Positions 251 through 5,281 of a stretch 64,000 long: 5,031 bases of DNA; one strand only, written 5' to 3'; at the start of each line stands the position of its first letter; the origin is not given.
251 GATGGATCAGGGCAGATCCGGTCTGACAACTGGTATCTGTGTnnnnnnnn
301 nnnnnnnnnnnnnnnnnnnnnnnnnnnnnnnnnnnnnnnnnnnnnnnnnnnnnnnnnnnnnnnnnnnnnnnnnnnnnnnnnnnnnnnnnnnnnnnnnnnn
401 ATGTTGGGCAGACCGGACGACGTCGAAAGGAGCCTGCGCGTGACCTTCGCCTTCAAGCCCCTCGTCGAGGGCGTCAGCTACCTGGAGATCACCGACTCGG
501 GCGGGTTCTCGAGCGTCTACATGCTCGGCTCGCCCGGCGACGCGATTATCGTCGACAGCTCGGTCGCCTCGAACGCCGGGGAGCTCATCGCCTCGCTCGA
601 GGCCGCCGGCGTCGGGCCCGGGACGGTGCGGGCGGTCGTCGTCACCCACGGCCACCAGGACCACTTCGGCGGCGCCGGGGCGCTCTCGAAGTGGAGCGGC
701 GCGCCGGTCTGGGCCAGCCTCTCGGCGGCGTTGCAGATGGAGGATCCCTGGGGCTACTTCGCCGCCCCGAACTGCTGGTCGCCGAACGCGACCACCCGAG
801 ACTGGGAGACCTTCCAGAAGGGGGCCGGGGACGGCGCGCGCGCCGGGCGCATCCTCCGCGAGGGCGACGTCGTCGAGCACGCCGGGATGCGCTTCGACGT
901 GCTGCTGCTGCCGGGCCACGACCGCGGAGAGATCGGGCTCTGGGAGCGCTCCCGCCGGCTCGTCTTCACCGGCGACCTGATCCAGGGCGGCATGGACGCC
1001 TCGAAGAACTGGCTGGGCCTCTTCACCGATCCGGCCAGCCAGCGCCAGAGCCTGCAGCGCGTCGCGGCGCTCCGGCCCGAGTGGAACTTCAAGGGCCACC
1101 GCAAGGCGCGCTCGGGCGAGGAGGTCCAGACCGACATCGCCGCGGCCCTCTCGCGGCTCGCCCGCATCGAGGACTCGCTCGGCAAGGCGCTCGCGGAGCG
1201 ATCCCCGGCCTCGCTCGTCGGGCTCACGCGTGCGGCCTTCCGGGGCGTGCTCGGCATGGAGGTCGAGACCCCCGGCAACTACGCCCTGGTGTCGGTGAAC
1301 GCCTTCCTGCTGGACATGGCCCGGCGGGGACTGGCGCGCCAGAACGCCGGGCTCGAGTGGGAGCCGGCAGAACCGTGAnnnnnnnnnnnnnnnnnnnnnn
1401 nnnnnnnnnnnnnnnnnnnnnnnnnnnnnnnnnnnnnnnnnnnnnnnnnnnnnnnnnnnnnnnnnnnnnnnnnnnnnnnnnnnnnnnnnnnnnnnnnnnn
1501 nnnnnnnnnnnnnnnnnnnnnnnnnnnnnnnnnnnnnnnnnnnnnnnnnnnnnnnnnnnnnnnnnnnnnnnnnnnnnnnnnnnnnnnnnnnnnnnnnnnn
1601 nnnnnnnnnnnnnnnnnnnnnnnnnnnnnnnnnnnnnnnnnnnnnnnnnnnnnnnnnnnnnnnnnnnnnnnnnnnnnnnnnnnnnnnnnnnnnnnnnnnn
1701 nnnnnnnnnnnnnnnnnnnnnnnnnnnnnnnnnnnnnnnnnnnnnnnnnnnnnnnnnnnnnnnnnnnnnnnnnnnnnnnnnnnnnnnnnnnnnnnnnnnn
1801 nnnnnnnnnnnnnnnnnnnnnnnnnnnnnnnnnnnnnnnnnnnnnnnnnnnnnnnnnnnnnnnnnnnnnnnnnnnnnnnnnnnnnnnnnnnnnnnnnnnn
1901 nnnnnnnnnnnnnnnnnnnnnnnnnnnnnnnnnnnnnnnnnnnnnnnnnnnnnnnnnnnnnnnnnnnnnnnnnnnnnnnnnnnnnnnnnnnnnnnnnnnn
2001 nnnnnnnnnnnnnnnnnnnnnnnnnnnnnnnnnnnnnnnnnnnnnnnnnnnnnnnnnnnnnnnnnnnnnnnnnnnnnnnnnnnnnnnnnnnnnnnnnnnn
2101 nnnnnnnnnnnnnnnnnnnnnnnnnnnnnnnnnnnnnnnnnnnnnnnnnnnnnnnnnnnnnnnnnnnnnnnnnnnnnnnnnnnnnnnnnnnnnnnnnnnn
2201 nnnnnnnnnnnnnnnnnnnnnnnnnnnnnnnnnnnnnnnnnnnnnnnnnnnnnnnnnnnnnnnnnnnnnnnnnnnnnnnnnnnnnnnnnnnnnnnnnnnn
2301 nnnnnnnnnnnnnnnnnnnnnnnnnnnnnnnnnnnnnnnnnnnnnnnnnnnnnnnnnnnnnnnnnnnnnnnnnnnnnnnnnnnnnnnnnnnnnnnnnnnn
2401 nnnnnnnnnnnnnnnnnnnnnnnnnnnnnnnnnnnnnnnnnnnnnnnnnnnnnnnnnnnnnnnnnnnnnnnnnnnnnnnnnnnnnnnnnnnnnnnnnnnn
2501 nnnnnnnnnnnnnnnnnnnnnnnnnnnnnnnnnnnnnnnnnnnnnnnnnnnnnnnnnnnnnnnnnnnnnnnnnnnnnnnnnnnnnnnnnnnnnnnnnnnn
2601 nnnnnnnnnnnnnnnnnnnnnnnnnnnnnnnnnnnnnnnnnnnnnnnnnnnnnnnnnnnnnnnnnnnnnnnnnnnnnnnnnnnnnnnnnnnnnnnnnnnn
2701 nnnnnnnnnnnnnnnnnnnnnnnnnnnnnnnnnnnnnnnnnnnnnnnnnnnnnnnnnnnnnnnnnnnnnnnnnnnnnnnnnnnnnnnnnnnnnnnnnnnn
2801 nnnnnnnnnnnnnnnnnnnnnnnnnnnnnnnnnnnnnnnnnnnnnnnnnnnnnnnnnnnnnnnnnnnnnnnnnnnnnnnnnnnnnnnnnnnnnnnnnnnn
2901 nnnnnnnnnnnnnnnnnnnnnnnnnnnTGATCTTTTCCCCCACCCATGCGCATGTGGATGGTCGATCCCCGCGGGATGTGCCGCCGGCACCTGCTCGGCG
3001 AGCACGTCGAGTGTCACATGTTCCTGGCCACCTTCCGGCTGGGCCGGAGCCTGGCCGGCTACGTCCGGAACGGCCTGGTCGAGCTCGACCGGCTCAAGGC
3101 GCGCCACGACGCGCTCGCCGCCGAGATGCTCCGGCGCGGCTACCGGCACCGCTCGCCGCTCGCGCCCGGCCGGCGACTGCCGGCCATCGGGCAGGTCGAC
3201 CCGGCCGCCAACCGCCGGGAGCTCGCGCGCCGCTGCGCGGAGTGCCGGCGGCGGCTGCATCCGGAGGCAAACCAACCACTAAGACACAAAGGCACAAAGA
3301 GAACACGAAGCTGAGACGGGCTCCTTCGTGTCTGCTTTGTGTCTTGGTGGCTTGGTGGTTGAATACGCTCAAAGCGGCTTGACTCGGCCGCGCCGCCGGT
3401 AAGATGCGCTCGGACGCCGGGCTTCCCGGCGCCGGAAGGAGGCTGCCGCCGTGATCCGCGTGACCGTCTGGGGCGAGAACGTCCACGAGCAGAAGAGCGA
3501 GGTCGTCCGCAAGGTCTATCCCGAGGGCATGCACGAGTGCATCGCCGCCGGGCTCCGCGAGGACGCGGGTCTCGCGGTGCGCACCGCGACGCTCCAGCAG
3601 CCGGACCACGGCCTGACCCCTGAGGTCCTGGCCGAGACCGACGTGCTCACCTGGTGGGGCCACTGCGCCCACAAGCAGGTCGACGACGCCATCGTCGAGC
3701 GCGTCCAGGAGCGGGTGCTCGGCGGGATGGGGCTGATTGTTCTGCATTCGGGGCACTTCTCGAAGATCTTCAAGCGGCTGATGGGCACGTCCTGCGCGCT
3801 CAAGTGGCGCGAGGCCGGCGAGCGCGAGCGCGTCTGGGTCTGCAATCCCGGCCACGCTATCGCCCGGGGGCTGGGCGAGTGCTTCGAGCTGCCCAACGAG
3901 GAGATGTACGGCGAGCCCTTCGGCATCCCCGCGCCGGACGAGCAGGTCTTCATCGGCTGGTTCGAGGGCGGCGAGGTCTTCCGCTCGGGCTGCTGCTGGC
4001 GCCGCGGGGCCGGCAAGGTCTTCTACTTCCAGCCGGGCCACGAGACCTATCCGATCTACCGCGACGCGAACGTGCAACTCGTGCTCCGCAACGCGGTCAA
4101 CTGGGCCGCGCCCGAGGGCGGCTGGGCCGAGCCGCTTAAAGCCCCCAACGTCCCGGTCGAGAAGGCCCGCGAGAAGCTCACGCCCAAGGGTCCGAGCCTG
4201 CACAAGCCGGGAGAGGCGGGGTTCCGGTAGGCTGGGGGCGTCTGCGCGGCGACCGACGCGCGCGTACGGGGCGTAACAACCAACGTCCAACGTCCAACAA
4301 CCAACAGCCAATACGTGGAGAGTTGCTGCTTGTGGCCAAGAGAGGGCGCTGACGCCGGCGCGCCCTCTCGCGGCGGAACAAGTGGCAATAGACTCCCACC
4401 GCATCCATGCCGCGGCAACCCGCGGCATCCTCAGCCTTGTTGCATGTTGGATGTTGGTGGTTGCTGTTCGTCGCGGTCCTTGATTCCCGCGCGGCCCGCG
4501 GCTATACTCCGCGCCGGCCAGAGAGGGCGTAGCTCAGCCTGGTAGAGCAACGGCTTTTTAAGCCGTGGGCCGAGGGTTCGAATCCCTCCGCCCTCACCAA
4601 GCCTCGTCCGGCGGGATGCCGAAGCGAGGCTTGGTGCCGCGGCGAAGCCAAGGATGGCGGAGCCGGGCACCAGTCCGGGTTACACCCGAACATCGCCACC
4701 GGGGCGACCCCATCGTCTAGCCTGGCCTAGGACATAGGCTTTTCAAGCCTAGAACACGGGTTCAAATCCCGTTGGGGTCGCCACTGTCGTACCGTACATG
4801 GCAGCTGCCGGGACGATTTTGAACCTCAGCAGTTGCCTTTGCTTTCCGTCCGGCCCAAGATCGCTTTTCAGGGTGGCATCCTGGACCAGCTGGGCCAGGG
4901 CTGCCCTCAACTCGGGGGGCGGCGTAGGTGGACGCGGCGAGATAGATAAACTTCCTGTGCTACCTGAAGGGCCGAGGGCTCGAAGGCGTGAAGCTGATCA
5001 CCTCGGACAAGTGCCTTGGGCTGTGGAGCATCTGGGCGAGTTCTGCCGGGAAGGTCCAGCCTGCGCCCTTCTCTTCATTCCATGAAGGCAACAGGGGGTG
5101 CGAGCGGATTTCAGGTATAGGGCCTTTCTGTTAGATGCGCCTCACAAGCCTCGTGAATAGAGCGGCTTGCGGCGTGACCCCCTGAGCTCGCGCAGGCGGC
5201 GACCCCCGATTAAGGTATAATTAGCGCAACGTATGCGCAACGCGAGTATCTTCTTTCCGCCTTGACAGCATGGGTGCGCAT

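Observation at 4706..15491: tRNA-Glu-associated genomic island delimited by a 16-bp att-like repeat, with an IS256 transposase scar but no integrase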

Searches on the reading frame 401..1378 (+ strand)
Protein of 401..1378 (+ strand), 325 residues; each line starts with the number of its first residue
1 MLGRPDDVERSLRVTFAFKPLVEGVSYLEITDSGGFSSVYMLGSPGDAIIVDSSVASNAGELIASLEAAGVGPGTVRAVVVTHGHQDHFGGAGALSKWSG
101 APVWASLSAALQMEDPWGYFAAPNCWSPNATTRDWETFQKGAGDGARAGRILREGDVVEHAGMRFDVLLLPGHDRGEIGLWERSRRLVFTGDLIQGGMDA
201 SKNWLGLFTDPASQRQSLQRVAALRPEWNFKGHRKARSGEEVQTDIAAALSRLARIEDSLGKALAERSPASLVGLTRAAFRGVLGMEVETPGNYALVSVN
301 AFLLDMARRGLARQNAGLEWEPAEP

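Call 34: search_protein_families(library=pfam, proteins=[window:401-1378:+], max_evalue=1)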
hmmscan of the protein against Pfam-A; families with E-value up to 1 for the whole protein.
window:401-1378:+ (325 aa): 3 families
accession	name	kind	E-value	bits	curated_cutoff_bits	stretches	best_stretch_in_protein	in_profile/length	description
PF00753.33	Lactamase_B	-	7.3e-25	88.5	22.7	1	34-230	3-193/196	Metallo-beta-lactamase superfamily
PF12706.13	Lactamase_B_2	-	8.3e-05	22.7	27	1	75-125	30-82/200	Beta-lactamase superfamily domain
PF00126.33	HTH_1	-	0.11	12.8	26.6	1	240-278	21-58/60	Bacterial regulatory helix-turn-helix protein, lysR family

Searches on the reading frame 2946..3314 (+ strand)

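Call 34: search_protein_families(library=pfam, proteins=[window:2946-3314:+], max_evalue=1)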
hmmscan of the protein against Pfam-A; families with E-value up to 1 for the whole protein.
window:2946-3314:+ (122 aa): 2 families
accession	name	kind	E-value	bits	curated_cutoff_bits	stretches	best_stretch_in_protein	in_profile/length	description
PF03013.19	Pyr_excise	-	1.9e-14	54.2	23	1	1-72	1-79/81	Pyrimidine dimer DNA glycosylase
PF10400.15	Vir_act_alpha_C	-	0.15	13.2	22.4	1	77-104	8-35/78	Virulence activator alpha C-term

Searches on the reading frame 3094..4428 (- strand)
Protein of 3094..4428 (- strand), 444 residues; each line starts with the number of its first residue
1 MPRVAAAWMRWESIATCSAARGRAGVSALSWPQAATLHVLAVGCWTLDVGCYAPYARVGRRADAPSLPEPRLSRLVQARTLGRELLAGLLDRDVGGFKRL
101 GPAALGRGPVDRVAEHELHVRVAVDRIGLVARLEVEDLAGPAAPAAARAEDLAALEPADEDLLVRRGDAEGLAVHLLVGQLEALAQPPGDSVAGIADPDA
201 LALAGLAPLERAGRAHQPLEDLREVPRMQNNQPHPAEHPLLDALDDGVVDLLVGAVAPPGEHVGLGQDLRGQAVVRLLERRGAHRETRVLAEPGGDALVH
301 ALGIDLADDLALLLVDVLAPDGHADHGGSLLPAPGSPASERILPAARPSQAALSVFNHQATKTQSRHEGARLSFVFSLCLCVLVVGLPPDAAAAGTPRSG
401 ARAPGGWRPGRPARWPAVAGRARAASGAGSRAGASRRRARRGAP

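Call 7: search_protein_families(library=pfam, proteins=[window:3094-4428:-], max_evalue=0.01)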
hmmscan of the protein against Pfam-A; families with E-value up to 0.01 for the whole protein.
window:3094-4428:- (444 aa): 0 families

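Call 10: find_related_loci(query=window:3094-4428:-, collection=genome_contigs, flank=10000)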
Query window:3094-4428:- (444 aa) in genome_contigs; peptide patterns used: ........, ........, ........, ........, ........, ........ (x = any residue, [..] = any of these).
599 stretches matched a pattern (row limit reached: there are more); 140 encode a relative of the query (tblastn E <= 1e-3); the best 80 are kept; 80 distinct loci.
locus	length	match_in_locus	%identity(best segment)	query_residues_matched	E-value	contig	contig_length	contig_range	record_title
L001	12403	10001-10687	67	98-326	2e-77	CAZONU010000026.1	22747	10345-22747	MAG TPA_asm: uncultured Planctomycetia bacterium isolate SRP068000_co4_470 genome assembly, contig: NODE_2125_length_227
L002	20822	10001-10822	47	54-325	1e-54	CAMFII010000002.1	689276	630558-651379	MAG: uncultured Rhodobacter sp. isolate SRR9109405_bin.18_metaWRAP_v1.3_MAG genome assembly, contig: ERZ12289976.3, whol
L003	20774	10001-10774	48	69-325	8e-54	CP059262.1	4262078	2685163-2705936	MAG: Exiguobacterium profundum isolate SSD5 chromosome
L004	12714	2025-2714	51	109-347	1e-52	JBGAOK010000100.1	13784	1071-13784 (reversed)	MAG: Meridianimarinicoccus sp. isolate MAG_MBR_H10.103 MBRH10-103_opera_contig_14135, whole genome shotgun sequence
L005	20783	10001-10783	56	72-331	6e-52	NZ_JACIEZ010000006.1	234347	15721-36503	Gellertiella hungarica strain DSM 29853 Ga0373349_06, whole genome shotgun sequence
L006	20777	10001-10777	43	67-325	2e-51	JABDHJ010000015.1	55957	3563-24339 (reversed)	MAG: Verrucomicrobia bacterium isolate BWOrgControl_Nextera80_MAG4 3300021044.a:Ga0206872_10017, whole genome shotgun se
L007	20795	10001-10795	45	57-325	5e-51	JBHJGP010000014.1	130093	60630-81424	MAG: Geminicoccaceae bacterium isolate sb_S12C3206 S12Ck141_203829, whole genome shotgun sequence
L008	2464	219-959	54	84-331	3e-51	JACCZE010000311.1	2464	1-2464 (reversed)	MAG: Planctomycetota bacterium isolate MGR_bin222 SD2897-2912_k127_5824417, whole genome shotgun sequence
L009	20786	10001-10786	46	70-329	3e-50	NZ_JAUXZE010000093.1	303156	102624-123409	MAG: Tabrizicola sp. isolate C18_maxbin.019 C18_k141_441635, whole genome shotgun sequence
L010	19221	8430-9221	45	69-330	3e-51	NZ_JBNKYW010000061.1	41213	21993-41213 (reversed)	MAG: Roseibium sp. isolate D1D2.bin.12.orig k141_1707334, whole genome shotgun sequence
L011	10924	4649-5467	47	54-325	4e-50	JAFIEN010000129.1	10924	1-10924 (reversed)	MAG: Rubellimicrobium sp. isolate BM_Day8_Bin.38 NODE_2547_length_10924_cov_5.888306, whole genome shotgun sequence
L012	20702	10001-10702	53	94-325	1e-49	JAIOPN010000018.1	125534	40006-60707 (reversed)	MAG: Planctomycetota bacterium isolate LakeFargette_0920_ALND_MAG_66_46 LacPavin_0920_ALND_scaffold_39895, whole genome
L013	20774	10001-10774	45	81-330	3e-49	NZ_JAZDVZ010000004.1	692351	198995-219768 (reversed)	Roseibium sp. FZY0029 NODE_4_length_692351_cov_82.110225, whole genome shotgun sequence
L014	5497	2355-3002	53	113-325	7e-49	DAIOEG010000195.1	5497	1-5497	MAG TPA_asm: Phycisphaera sp. isolate CTOTU7305 NODE_24116_length_5497_cov_2.791069, whole genome shotgun sequence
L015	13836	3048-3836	44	67-330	1e-48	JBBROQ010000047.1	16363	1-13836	MAG: Planctomycetota bacterium isolate La1_metabat2.321 LA1C_B2.321_k141_3657533L_16363_cov_11.0000, whole genome shotgu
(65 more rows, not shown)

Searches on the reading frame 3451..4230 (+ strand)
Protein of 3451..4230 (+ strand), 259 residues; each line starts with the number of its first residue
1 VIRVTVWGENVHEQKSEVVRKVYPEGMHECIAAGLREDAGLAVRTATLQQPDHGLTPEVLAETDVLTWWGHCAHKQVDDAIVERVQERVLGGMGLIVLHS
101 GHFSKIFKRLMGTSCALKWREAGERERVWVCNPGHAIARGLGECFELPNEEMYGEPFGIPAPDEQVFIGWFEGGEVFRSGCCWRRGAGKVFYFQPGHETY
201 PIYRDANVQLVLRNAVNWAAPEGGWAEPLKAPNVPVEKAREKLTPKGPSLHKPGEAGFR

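Call 34: search_protein_families(library=pfam, proteins=[window:3451-4230:+], max_evalue=1)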
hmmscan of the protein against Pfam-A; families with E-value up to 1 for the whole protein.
window:3451-4230:+ (259 aa): 1 family
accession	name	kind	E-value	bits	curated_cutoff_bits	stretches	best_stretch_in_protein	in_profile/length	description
PF06283.17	ThuA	-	7.7e-34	118.2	33.4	1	3-219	1-209/209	Trehalose utilisation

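Call 35: find_homologous_proteins(query=window:3451-4230:+, max_evalue=1e-40)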
Query window:3451-4230:+ (259 aa): 8000 proteins with E <= 1e-40 among 8000 candidates; the best 120 are listed.
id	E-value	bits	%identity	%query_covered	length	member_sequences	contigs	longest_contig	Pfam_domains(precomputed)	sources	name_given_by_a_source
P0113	3.1e-179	612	99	100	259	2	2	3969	PF06283.18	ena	-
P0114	1.1e-156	538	87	100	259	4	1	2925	PF06283.18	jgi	jgi:trehalose utilization protein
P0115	5.4e-152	523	84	100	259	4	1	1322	PF06283.18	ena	-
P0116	2.1e-150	518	84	100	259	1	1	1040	PF06283.18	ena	-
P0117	4.3e-148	510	83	100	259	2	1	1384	PF06283.18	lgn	-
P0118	5.9e-148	510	83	100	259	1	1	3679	PF06283.18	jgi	jgi:trehalose utilization protein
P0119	2.6e-146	504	81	100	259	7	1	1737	PF06283.18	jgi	jgi:trehalose utilization protein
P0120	9.9e-145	499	81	100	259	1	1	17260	PF06283.18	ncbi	-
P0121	4.2e-143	494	81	100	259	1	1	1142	PF06283.18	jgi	jgi:trehalose utilization protein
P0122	3.7e-142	491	80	100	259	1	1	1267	PF06283.18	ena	-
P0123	1.6e-141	489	79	100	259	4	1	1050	PF06283.18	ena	-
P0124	1.1e-136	473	76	100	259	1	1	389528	PF06283.18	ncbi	ncbi:MAG: ThuA domain-containing protein [Chthoniobacterales bacterium]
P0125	3.7e-136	471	75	100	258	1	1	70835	PF06283.18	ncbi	-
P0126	6.7e-135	467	75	100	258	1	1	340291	PF06283.18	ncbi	-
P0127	1.0e-132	460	74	100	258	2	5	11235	PF06283.18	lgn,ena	-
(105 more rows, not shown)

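Call 36: find_encoding_contigs(protein=P0113, flank=10000, max_places=6)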
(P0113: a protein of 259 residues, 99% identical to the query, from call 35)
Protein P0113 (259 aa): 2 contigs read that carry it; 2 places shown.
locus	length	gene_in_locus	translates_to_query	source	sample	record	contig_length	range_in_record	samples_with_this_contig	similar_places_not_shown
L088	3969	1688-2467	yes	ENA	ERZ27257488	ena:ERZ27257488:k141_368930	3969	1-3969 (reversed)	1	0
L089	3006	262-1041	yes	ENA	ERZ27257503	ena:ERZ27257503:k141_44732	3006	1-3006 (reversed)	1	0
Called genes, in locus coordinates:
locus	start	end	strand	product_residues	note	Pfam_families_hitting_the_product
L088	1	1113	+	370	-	?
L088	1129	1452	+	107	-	PF03013:Pyr_excise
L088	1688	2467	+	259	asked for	PF06283:ThuA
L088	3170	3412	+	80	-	-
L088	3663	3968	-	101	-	?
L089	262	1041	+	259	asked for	PF06283:ThuA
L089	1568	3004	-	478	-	?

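Call 37: find_encoding_contigs(protein=P0120, flank=10000, max_places=6)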
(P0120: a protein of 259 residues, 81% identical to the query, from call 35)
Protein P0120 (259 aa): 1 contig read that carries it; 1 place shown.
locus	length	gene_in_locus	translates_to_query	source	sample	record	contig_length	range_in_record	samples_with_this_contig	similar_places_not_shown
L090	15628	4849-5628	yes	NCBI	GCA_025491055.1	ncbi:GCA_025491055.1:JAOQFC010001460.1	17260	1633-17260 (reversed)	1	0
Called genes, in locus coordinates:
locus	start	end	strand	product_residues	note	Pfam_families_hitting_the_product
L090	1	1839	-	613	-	?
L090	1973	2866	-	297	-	PF00795:CN_hydrolase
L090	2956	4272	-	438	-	PF00202:Aminotran_3, PF00155:Aminotran_1_2 (weak)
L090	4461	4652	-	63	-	-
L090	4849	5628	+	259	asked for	PF06283:ThuA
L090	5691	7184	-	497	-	PF15892:BNR_4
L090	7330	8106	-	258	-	PF02311:AraC_binding (weak), PF07883:Cupin_2 (weak), PF00165:HTH_AraC (faint), PF12833:HTH_18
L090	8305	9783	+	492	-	PF00884:Sulfatase, PF01663:Phosphodiest (faint), PF16347:SGSH_C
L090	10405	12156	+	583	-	PF04542:Sigma70_r2, PF08281:Sigma70_r4_2, PF04545:Sigma70_r4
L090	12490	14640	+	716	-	-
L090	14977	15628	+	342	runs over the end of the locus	-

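Call 76: search_protein_families(library=pfam, proteins=[L089:1568-3004:-], max_evalue=0.001)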
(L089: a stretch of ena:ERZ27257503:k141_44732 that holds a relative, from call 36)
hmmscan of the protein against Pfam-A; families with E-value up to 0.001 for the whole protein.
L089:1568-3004:- (478 aa): 3 families
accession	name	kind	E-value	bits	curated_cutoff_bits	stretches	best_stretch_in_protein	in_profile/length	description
PF00239.26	Resolvase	-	7.9e-18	65.4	23.3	1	1-97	50-145/145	Resolvase, N terminal domain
PF07508.19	Recombinase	-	1.1e-10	42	21.1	1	125-210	5-100/102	Recombinase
PF13408.12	Zn_ribbon_recom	-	1.2e-06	29.2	25.3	1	227-277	1-55/58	Recombinase zinc beta ribbon domain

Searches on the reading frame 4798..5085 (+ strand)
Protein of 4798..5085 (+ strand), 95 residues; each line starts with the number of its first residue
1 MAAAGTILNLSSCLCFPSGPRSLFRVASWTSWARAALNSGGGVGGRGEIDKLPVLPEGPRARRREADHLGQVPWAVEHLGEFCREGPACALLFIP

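Call 7: search_protein_families(library=pfam, proteins=[window:4798-5085:+], max_evalue=0.01)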
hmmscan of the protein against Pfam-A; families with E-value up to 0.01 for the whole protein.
window:4798-5085:+ (95 aa): 0 families

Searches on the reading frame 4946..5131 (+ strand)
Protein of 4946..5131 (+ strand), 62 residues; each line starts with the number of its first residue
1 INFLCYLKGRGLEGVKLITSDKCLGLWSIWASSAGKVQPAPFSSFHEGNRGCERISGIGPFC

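Call 34: search_protein_families(library=pfam, proteins=[window:4946-5131:+], max_evalue=1)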
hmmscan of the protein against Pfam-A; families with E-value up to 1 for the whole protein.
seq(62 aa): 1 family
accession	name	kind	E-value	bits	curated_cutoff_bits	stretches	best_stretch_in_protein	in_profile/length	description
PF00872.24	Transposase_mut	-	0.0021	17.4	21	1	2-29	213-240/379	Transposase, Mutator family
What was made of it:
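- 4946..5032 (+): IS256-family transposase fragment of about 28 codons from the middle of the protein, with no ends and no ORF. Pfam Transposase_mut E=0.002, profile positions 213-240 of 379 (call 34).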

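Call 77: search_protein_families(library=ncbifam, proteins=[window:4946-5131:+], max_evalue=1)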
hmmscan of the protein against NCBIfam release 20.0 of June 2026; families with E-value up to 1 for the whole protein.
seq(62 aa): 1 family
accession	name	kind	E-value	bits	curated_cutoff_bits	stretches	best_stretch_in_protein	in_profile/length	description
NF033543.2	transpos_IS256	equivalog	0.016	14.2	150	1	2-29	173-201/338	IS256 family transposase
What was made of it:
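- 4946..5032 (+): NCBIfam IS256 family E=0.016 (call 77).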
